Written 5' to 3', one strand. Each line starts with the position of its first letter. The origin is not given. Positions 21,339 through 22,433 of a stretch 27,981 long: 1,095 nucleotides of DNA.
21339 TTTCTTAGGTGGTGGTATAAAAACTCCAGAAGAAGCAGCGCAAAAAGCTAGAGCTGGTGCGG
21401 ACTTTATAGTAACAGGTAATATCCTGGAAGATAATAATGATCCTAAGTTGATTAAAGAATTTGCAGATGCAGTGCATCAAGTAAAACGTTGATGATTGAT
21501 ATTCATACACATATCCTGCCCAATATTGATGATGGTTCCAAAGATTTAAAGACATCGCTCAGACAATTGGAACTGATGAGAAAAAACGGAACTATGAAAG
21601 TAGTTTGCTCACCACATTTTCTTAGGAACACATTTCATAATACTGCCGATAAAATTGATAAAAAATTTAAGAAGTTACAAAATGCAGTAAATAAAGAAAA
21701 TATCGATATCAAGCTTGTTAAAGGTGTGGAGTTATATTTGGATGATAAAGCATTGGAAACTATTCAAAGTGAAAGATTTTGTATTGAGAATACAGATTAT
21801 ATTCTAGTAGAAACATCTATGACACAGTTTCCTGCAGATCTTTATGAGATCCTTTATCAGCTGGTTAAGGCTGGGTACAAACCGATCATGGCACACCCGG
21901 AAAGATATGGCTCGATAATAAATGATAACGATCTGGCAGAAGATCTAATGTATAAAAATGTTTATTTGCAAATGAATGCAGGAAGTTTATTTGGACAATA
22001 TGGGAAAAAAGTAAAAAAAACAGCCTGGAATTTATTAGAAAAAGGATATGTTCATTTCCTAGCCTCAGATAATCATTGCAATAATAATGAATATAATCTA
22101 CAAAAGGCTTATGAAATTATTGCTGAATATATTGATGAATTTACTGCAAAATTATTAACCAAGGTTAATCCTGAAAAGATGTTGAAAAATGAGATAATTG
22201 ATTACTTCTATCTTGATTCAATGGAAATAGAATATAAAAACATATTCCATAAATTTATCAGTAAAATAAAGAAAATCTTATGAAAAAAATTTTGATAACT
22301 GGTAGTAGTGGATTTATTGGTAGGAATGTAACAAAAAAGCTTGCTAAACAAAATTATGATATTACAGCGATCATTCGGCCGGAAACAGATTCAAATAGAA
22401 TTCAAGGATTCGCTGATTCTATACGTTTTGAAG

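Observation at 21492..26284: Six uncharacterised genes tightly packed behind the GGGPS gene: a candidate ether-lipid tailoring/export module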

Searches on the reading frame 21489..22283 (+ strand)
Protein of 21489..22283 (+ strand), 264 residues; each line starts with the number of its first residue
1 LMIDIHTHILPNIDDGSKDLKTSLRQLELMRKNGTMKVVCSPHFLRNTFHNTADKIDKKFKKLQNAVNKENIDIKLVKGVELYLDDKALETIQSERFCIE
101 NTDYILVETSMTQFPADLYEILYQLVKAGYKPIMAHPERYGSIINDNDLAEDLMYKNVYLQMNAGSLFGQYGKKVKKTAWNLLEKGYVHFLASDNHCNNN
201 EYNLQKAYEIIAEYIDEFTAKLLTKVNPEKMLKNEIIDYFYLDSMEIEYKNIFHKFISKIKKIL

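Call 5: search_protein_families(library=pfam, proteins=[window:21489-22283:+], max_evalue=0.01)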
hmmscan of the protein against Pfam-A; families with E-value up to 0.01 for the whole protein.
window:21489-22283:+ (264 aa): 1 family
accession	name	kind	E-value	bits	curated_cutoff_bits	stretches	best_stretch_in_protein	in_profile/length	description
PF19567.5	CpsB_CapC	-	8e-58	196.1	27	1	2-233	1-234/234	Capsular polysaccharide synthesis, CpsB/CapC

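Call 6: search_protein_families(library=ncbifam, proteins=[window:21489-22283:+], max_evalue=0.01)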
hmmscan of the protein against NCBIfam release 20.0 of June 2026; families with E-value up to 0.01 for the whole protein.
window:21489-22283:+ (264 aa): 1 family
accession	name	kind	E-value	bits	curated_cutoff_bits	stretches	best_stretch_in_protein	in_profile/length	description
NF041488.1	caps_synth_Cps4B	equivalog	1.3e-40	139.5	400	1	2-237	1-243/243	capsular polysaccharide biosynthesis protein Cps4B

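Call 44: search_solved_structures(query=window:21492-22283:+, max_evalue=0.001, show_alignments=1)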
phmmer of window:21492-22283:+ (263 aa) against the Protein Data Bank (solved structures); distinct sequences matched with E-value up to 0.001: 3.
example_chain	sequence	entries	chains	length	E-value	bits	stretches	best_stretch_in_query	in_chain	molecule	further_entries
3qy6_A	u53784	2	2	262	4.3e-30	108.5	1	1-236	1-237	Tyrosine-protein phosphatase YwqE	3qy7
3qy8_A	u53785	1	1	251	1.1e-27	100.6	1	1-236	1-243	Tyrosine-protein phosphatase CpsB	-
2wjd_A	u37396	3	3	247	1.9e-27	99.8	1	1-236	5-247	TYROSINE-PROTEIN PHOSPHATASE CPSB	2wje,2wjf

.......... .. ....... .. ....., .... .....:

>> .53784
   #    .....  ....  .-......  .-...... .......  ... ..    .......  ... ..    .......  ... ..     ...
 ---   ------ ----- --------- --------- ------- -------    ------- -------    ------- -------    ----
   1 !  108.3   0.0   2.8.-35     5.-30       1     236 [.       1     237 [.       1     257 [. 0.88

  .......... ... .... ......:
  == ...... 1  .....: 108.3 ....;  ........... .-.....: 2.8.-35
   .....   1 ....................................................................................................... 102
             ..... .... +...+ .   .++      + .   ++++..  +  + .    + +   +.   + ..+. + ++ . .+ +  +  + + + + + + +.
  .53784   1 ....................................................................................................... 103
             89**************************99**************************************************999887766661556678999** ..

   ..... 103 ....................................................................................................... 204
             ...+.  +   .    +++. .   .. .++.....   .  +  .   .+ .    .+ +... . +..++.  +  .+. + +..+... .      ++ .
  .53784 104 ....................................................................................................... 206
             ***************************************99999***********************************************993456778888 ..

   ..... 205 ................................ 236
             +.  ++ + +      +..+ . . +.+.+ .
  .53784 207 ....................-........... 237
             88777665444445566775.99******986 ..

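Call 81: find_homologous_proteins(query=window:21492-22283:+, max_evalue=0.00001)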
Query window:21492-22283:+ (263 aa): 575 proteins with E <= 0.00001 among 1046 candidates; the best 120 are listed.
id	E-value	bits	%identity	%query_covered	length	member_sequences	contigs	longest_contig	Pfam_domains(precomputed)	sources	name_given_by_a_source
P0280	1.2e-170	584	100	100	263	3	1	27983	PF19567.6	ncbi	-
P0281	1.4e-99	351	62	94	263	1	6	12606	PF19567.6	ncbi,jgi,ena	-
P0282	8.1e-98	345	58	95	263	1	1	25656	PF19567.6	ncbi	-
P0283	2.7e-90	321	59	92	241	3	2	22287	PF19567.6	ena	-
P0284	8.9e-90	319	57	99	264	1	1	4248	PF19567.6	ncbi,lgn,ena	-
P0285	5.3e-89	316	54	97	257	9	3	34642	PF19567.6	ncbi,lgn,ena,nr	ncbi:MAG: capsular biosynthesis protein [Candidatus Cloacimonetes bacterium]|nr:capsular biosynthesi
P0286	6.7e-89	316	56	99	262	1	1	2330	PF19567.6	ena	-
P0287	1.6e-88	315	54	97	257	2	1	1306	PF19567.6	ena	-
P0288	3.3e-87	310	53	97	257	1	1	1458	PF19567.6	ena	-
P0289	4.7e-87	310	56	99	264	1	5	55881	PF19567.6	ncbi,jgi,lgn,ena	-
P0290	9.6e-87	309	53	97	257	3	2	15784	PF19567.6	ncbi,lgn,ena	-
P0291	1.9e-85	305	52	97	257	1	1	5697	PF19567.6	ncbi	-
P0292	3.5e-85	304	55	99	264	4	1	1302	PF19567.6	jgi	-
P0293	2.2e-84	301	53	99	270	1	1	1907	PF19567.6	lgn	-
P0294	1.2e-83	299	55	98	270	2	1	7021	PF19567.6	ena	-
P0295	1.4e-83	299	57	92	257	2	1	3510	PF19567.6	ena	-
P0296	4.3e-83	297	51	97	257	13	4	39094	PF19567.6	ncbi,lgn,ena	-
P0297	6.8e-83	296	54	99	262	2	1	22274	PF19567.6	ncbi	-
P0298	1.0e-82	296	54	98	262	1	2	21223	PF19567.6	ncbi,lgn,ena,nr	ncbi:MAG: capsular biosynthesis protein [Candidatus Cloacimonetes bacterium]|nr:capsular biosynthesi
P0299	1.1e-82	296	53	97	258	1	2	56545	PF19567.6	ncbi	-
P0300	3.0e-81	291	53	97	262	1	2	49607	PF19567.6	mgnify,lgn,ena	mgnify:CR=1 FL=1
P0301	1.7e-80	288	49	100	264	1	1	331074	PF19567.6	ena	-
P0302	8.2e-80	286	50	98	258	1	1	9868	PF19567.6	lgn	-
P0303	1.2e-79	286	52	93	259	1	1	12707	PF19567.6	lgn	-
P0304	1.7e-79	285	54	92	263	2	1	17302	PF19567.6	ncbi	ncbi:MAG: CpsB/CapC family capsule biosynthesis tyrosine phosphatase [Candidatus Cloacimonadales bac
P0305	3.8e-79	284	50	100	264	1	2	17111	PF19567.6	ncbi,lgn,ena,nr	ncbi:MAG: capsular biosynthesis protein [Candidatus Cloacimonetes bacterium]|nr:capsular biosynthesi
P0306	4.3e-79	284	52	96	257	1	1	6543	PF19567.6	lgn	-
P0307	1.2e-78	282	52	98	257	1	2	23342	PF19567.6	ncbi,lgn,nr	ncbi:MAG: exopolysaccharide biosynthesis protein [Candidatus Cloacimonetes bacterium]|nr:exopolysacc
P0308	1.0e-77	279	50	97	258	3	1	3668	PF19567.6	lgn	-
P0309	1.1e-77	279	50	99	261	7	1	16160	PF19567.6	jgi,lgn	-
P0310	1.2e-77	279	50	92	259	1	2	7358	PF19567.6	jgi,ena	-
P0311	1.8e-77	279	49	98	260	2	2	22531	PF19567.6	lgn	-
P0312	2.0e-77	278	51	96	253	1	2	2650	PF19567.6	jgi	-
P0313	1.2e-76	276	49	97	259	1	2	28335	PF19567.6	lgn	-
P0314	1.3e-76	276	48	99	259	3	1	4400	PF19567.6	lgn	-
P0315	1.8e-76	275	50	98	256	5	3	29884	PF19567.6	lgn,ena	-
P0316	5.5e-76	274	49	98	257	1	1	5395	PF19567.6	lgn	-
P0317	8.5e-76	273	51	98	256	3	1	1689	PF19567.6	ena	-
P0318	1.3e-75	272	48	99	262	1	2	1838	PF19567.6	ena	-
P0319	1.5e-75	272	49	97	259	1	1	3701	PF19567.6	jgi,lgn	-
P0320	1.6e-75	272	49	98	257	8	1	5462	PF19567.6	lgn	-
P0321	1.9e-75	272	48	100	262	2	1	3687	PF19567.6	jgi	jgi:protein-tyrosine phosphatase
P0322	3.9e-75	271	48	98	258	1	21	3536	PF19567.6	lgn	-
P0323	9.6e-75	270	50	98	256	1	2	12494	PF19567.6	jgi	-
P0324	1.1e-74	269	50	98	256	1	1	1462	PF19567.6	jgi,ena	-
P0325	1.3e-74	269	51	98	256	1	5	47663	PF19567.6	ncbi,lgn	-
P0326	2.2e-74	268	49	98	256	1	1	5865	PF19567.6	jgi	-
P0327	3.3e-74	268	51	98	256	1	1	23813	PF19567.6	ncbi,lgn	-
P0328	4.1e-74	268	48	98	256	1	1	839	PF19567.6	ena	-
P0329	4.1e-74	268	50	98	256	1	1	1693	PF19567.6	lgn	-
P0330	4.4e-74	267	51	98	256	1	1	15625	PF19567.6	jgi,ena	-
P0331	5.5e-74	267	49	98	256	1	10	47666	PF19567.6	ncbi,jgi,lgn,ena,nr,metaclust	ncbi:MAG: CpsB/CapC family capsule biosynthesis tyrosine phosphatase [Candidatus Tenebribacter burto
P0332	5.7e-74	267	49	98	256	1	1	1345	PF19567.6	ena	-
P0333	6.1e-74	267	49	98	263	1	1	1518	PF19567.6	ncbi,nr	ncbi:MAG: CpsB/CapC family capsule biosynthesis tyrosine phosphatase [Candidatus Cloacimonadota bact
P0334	6.7e-74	267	48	98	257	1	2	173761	PF19567.6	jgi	jgi:protein-tyrosine phosphatase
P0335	9.0e-74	266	49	98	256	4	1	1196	PF19567.6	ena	-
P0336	1.0e-73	266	49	98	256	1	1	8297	PF19567.6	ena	-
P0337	1.6e-73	266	49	98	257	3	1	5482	PF19567.6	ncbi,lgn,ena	-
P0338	1.9e-73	265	48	98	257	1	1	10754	PF19567.6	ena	-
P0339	6.8e-73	264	50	98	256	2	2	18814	PF19567.6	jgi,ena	-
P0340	1.4e-71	259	49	90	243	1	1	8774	PF19567.6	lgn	-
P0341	1.7e-71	259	48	98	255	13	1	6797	PF19567.6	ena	-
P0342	2.6e-71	258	47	98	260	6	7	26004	PF19567.6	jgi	jgi:protein-tyrosine phosphatase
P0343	2.6e-71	258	49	98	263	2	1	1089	PF19567.6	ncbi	-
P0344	3.5e-71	258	47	98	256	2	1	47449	PF19567.6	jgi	-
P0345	4.1e-71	258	48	94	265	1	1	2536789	PF19567.6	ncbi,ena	-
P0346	4.4e-71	258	49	91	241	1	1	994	PF19567.6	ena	-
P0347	5.3e-71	257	46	100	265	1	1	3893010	PF19567.6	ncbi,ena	-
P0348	5.5e-71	257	47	98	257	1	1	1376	PF19567.6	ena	-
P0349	1.3e-70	256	47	98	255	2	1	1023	PF19567.6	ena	-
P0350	1.6e-70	256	47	98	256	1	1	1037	PF19567.6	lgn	-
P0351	2.8e-70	255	48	100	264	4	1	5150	PF19567.6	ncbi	-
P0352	4.0e-70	254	47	98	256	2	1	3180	PF19567.6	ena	-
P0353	7.6e-70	254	47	92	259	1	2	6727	PF19567.6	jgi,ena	-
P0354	1.6e-69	252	48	98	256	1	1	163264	PF19567.6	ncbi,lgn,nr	ncbi:MAG: hypothetical protein K9N07_04355 [Candidatus Cloacimonetes bacterium]|nr:hypothetical prot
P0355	4.0e-69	251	49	92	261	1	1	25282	PF19567.6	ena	-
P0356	6.1e-69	251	45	99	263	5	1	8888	PF19567.6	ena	-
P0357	3.9e-68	248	45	98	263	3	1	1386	PF19567.6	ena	-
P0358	4.2e-68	248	47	91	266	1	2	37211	PF19567.6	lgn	-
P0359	4.3e-68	248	47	91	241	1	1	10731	PF19567.6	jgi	jgi:protein-tyrosine phosphatase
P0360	1.2e-66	243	48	92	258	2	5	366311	PF19567.6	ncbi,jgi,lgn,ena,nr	ncbi:MAG TPA: capsular biosynthesis protein [Candidatus Cloacimonadota bacterium]|nr:capsular biosyn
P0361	1.2e-66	243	44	100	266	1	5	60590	PF19567.6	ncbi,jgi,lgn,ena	jgi:protein-tyrosine phosphatase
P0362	2.4e-66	242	45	100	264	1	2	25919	PF19567.6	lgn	-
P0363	3.0e-66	242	46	91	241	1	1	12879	PF19567.6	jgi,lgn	-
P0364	4.5e-66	241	46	91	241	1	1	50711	PF19567.6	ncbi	ncbi:tyrosine-protein phosphatase [Candidatus Cloacimonadota bacterium]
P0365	8.3e-66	240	45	92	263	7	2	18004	PF19567.6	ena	-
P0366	1.3e-65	240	46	91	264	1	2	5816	PF19567.6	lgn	-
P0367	5.2e-65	238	47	90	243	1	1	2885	PF19567.6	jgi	jgi:protein-tyrosine phosphatase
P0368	2.2e-64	236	46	90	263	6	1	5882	PF19567.6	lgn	-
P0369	3.1e-64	235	40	100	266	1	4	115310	PF19567.6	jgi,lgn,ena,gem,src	-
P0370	4.4e-64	235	44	91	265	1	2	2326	PF19567.6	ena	-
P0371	1.6e-63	233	46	90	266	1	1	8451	PF19567.6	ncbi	-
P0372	1.9e-63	233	46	90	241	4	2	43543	PF19567.6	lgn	-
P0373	2.9e-63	232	45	91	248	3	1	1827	PF19567.6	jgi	-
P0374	4.7e-63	231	45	92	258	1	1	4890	PF19567.6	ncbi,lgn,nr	ncbi:MAG: capsular biosynthesis protein [Candidatus Cloacimonetes bacterium]|nr:capsular biosynthesi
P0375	8.3e-63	231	46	92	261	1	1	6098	PF19567.6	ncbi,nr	ncbi:MAG: CpsB/CapC family capsule biosynthesis tyrosine phosphatase [Candidatus Stygibacter frigidu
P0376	1.4e-62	230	48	92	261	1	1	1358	PF19567.6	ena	-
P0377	2.9e-62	229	44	91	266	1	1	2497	PF19567.6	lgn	-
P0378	4.2e-62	228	46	87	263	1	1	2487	PF19567.6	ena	-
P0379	7.1e-62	227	43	97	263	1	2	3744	PF19567.6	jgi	jgi:protein-tyrosine phosphatase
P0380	8.2e-61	224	50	84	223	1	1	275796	PF19567.6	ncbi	-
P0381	1.1e-60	224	39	98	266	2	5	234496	PF19567.6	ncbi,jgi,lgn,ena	jgi:protein-tyrosine phosphatase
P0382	1.6e-60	223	42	98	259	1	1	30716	PF19567.6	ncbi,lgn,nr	ncbi:MAG: capsular biosynthesis protein [Candidatus Cloacimonetes bacterium]|nr:capsular biosynthesi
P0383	2.4e-60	222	40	97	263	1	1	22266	PF19567.6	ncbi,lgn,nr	ncbi:MAG: capsular biosynthesis protein [Candidatus Cloacimonetes bacterium]|nr:capsular biosynthesi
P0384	3.4e-60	222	44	92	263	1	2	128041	PF19567.6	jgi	jgi:protein-tyrosine phosphatase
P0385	7.0e-60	221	43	92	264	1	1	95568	PF19567.6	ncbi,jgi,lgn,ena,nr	ncbi:MAG: hypothetical protein B6226_02205 [Candidatus Cloacimonetes bacterium 4572_65]|nr:MAG: hypo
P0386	3.0e-59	219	45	92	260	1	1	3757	PF19567.6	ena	-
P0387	3.7e-59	219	43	90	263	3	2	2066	PF19567.6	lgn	-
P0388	4.9e-59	218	43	91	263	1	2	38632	PF19567.6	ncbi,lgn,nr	ncbi:MAG: capsular biosynthesis protein [Candidatus Cloacimonetes bacterium]|nr:capsular biosynthesi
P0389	9.8e-59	217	43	92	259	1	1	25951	PF19567.6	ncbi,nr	ncbi:MAG: capsular biosynthesis protein [Candidatus Cloacimonetes bacterium]|nr:capsular biosynthesi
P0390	1.3e-58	217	43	91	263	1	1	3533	PF19567.6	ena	-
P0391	6.4e-58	214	44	91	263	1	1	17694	PF19567.6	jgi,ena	-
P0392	1.9e-57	213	42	92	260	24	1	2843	PF19567.6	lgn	-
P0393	2.8e-57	212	43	92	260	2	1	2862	PF19567.6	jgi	-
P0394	2.5e-56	209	44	92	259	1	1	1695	PF19567.6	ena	-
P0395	2.8e-54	203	41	92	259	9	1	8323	PF19567.6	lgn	-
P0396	4.7e-52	195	41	91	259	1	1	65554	PF19567.6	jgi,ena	-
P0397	9.4e-51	191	40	98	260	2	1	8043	PF19567.6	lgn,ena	-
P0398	1.2e-43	168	39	90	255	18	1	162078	PF19567.6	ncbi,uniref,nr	ncbi:tyrosine-protein phosphatase YwqE [Clostridium ragsdalei P11]|uniref:protein-tyrosine-phosphata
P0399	2.9e-40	157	34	99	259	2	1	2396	PF19567.6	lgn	-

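Call 82: find_encoding_contigs(protein=P0381, flank=8000, max_places=1)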
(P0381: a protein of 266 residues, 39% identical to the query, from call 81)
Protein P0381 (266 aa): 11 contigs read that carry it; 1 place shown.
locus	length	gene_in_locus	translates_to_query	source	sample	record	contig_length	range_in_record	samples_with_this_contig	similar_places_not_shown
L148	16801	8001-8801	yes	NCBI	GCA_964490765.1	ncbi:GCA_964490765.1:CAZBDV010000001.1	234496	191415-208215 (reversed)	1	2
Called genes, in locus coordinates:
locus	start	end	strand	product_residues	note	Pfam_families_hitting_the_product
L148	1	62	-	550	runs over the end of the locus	PF05496:RuvB_N (faint), PF13177:DNA_pol3_delta2, PF00004:AAA, PF07728:AAA_5 (faint), PF13401:AAA_22 (weak), PF21960:RCF1-5-like_lid (weak), PF22608:DNAX_ATPase_lid, PF12169:DNA_pol3_gamma3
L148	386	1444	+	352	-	PF01594:AI-2E_transport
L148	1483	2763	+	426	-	PF00595:PDZ (weak), PF17820:PDZ_6, PF19238:Radical_SAM_2, PF04459:DUF512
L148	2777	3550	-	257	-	PF06750:A24_N_bact, PF01478:Peptidase_A24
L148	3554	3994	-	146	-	-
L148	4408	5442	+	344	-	PF01408:GFO_IDH_MocA, PF03447:NAD_binding_3 (weak), PF02894:GFO_IDH_MocA_C, PF22725:GFO_IDH_MocA_C3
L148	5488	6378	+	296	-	PF00348:polyprenyl_synt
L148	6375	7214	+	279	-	PF01040:UbiA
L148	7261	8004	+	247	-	PF01884:PcrB, PF04131:NanE (faint), PF05690:ThiG (faint), PF00977:His_biosynth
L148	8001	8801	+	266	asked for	PF19567:CpsB_CapC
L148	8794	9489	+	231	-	PF01073:3Beta_HSD, PF01370:Epimerase, PF04321:RmlD_sub_bind, PF05368:NmrA, PF16363:GDP_Man_Dehyd, PF13460:NAD_binding_10, PF07993:NAD_binding_4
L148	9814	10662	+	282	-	PF08241:Methyltransf_11 (weak)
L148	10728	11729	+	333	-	PF03706:LPG_synthase_TM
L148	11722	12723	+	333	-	PF20030:bpMoxR, PF00004:AAA (weak), PF07726:AAA_3, PF07728:AAA_5, PF17863:AAA_lid_2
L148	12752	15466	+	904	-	PF01839:FG-GAP (faint), PF13517:FG-GAP_3, PF07593:UnbV_ASPIC (weak)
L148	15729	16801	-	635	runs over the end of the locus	PF07581:Glug (faint), PF18962:Por_Secre_tail (weak)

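Call 83: find_encoding_contigs(protein=P0369, flank=8000, max_places=1)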
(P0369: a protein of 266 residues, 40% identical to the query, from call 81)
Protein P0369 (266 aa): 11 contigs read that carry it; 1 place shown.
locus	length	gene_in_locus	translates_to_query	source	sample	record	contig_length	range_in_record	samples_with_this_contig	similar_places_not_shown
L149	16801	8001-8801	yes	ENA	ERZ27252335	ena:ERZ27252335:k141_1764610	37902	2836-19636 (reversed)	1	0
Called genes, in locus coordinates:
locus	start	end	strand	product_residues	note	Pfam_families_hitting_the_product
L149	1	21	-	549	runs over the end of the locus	PF05496:RuvB_N (faint), PF13177:DNA_pol3_delta2, PF00004:AAA, PF07728:AAA_5 (faint), PF13401:AAA_22 (weak), PF22608:DNAX_ATPase_lid, PF12169:DNA_pol3_gamma3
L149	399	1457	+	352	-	PF01594:AI-2E_transport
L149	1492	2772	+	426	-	PF17820:PDZ_6, PF19238:Radical_SAM_2, PF04055:Radical_SAM (faint), PF04459:DUF512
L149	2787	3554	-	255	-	PF06750:A24_N_bact, PF01478:Peptidase_A24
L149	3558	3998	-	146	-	-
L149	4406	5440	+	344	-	PF01408:GFO_IDH_MocA, PF02894:GFO_IDH_MocA_C, PF22725:GFO_IDH_MocA_C3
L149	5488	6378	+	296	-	PF00348:polyprenyl_synt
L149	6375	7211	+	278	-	PF01040:UbiA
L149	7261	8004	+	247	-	PF01884:PcrB, PF00977:His_biosynth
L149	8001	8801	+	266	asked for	PF19567:CpsB_CapC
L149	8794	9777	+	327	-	PF01073:3Beta_HSD, PF01370:Epimerase, PF04321:RmlD_sub_bind, PF05368:NmrA, PF07993:NAD_binding_4, PF13460:NAD_binding_10, PF16363:GDP_Man_Dehyd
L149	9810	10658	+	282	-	PF08241:Methyltransf_11 (weak)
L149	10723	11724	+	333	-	PF03706:LPG_synthase_TM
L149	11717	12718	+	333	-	PF20030:bpMoxR, PF00004:AAA (weak), PF07726:AAA_3, PF07728:AAA_5, PF17863:AAA_lid_2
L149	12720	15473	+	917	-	PF01839:FG-GAP (faint), PF13517:FG-GAP_3, PF07593:UnbV_ASPIC (weak)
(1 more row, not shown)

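Call 84: find_encoding_contigs(protein=P0396, flank=8000, max_places=1)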
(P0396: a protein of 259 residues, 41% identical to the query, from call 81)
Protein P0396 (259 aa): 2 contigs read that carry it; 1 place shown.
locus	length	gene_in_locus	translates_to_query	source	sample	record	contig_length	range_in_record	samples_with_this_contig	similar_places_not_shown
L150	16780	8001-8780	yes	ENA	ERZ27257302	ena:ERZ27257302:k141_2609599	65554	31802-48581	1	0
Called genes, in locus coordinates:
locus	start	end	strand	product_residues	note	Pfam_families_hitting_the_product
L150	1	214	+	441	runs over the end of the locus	PF13375:RnfC_N, PF01512:Complex1_51K, PF10531:SLBB, PF13746:Fer4_18 (faint), PF13237:Fer4_10 (weak), PF12838:Fer4_7 (weak)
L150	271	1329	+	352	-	PF03116:NQR2_RnfD_RnfE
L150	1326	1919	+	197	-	PF04205:FMN_bind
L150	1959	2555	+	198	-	PF02508:Rnf-Nqr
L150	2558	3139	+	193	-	PF02508:Rnf-Nqr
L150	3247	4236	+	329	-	PF04060:FeS, PF12838:Fer4_7 (weak), PF14697:Fer4_21 (weak), PF12797:Fer4_2 (weak), PF00037:Fer4 (weak), PF14697:Fer4_21, PF14697:Fer4_21, PF13187:Fer4_9, +13 more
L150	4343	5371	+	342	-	PF01408:GFO_IDH_MocA, PF02894:GFO_IDH_MocA_C, PF22725:GFO_IDH_MocA_C3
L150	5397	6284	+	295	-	PF00348:polyprenyl_synt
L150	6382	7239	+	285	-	PF01040:UbiA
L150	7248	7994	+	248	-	PF01884:PcrB, PF05690:ThiG (faint), PF00977:His_biosynth (weak)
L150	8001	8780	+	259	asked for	PF19567:CpsB_CapC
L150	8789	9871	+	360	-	PF01073:3Beta_HSD, PF01370:Epimerase, PF02719:Polysacc_synt_2 (weak), PF04321:RmlD_sub_bind, PF05368:NmrA (weak), PF07993:NAD_binding_4, PF13460:NAD_binding_10, PF16363:GDP_Man_Dehyd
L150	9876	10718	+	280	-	PF08241:Methyltransf_11 (weak)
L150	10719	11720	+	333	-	PF03706:LPG_synthase_TM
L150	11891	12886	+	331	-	PF20030:bpMoxR, PF07726:AAA_3, PF07728:AAA_5, PF17863:AAA_lid_2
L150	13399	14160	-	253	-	PF11306:DUF3108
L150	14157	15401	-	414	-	PF01595:CNNM, PF00571:CBS (weak), PF03471:CorC_HlyC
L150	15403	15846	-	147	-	PF02130:YbeY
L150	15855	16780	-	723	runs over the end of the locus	PF07697:7TMR-HDED, PF07698:7TM-7TMR_HD, PF01966:HD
